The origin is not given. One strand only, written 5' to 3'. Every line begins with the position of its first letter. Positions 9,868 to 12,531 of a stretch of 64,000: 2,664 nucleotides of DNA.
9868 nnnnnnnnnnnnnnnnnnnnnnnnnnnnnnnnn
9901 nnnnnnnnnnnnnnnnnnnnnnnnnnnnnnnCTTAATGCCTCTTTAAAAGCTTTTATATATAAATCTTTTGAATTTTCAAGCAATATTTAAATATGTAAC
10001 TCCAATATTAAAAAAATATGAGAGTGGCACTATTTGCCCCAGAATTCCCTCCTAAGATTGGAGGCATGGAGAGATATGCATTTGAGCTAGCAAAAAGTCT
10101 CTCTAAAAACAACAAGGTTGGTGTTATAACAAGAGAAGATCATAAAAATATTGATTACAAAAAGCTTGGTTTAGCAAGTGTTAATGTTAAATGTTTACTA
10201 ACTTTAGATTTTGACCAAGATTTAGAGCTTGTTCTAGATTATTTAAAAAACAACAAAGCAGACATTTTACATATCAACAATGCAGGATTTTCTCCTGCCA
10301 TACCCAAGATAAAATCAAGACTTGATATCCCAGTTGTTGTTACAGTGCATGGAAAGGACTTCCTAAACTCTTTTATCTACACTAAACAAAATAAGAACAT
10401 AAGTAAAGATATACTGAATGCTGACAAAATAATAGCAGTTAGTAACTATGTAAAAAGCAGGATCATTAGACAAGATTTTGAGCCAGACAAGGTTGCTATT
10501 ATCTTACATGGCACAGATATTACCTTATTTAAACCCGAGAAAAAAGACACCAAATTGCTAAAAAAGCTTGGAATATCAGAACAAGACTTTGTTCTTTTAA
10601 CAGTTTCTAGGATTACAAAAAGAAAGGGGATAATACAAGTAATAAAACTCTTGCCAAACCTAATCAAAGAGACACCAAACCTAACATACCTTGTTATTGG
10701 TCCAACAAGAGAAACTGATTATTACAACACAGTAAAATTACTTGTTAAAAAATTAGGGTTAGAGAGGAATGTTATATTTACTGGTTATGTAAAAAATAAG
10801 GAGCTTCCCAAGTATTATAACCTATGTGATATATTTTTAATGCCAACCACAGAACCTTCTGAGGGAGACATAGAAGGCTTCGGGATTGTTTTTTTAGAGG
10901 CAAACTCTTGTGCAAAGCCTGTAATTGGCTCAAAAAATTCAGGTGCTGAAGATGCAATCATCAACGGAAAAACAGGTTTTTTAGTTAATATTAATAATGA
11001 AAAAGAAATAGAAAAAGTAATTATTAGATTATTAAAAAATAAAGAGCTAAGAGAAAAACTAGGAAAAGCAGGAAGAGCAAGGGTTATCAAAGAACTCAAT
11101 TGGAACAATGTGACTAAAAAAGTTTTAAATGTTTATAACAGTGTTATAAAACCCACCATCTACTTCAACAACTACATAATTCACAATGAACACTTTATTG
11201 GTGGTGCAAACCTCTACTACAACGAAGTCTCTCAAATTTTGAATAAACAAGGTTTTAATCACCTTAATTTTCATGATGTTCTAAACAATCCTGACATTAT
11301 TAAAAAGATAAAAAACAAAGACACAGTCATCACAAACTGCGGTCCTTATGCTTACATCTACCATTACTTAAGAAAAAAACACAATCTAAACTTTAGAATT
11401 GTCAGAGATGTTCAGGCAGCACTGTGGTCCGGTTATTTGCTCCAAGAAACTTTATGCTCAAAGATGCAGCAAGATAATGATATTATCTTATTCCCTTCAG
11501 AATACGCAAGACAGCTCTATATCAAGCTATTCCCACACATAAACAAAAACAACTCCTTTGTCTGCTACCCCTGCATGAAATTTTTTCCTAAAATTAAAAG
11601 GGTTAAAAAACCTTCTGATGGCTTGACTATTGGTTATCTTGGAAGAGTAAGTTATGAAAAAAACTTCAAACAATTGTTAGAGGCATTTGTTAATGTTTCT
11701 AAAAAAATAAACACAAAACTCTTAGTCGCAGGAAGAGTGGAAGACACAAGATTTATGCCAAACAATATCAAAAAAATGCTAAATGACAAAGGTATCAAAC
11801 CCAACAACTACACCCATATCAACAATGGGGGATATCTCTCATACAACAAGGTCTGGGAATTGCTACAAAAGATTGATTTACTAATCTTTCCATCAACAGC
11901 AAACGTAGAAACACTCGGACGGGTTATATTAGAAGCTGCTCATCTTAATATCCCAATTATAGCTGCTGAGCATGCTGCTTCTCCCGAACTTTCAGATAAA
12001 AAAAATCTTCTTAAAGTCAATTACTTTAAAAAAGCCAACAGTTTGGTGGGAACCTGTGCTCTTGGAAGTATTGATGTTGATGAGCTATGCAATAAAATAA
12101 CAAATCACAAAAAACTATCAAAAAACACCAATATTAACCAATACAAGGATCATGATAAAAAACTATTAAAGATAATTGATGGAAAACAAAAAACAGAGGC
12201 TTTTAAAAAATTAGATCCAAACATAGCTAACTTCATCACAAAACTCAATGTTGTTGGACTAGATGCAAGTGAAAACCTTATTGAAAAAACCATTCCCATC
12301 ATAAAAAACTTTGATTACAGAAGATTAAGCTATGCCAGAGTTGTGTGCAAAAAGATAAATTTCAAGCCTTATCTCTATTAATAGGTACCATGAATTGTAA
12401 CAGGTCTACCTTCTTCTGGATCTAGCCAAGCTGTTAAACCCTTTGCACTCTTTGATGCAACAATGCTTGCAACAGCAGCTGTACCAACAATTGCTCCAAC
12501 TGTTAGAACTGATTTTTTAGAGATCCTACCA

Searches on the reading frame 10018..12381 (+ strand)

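Call 29: search_protein_families(library=pfam, proteins=[window:10018-12381:+], max_evalue=0.00001)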
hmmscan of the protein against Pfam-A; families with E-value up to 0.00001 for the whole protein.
window:10018-12381:+ (787 aa): 6 families
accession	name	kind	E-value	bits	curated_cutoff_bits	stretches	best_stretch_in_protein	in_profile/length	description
PF00534.26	Glycos_transf_1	-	1.9e-61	207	26.4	2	179-354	4-171/172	Glycosyl transferases group 1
PF13692.12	Glyco_trans_1_4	-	1.2e-43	149.2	27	2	191-341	2-142/142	Glycosyl transferases group 1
PF13439.12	Glyco_transf_4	-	5.4e-23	82.3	28.5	1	14-168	1-168/170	Glycosyltransferase Family 4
PF13524.12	Glyco_trans_1_2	-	6e-11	42.9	25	1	212-370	6-143/144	Glycosyl transferase-like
PF13579.12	Glyco_trans_4_4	-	2.2e-06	28.6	29.7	1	15-162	1-155/158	Glycosyl transferase 4-like domain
PF20706.3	GT4-conflict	-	3.7e-06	26.6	26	0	134-315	146-321/385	Family 4 Glycosyltransferase in conflict systems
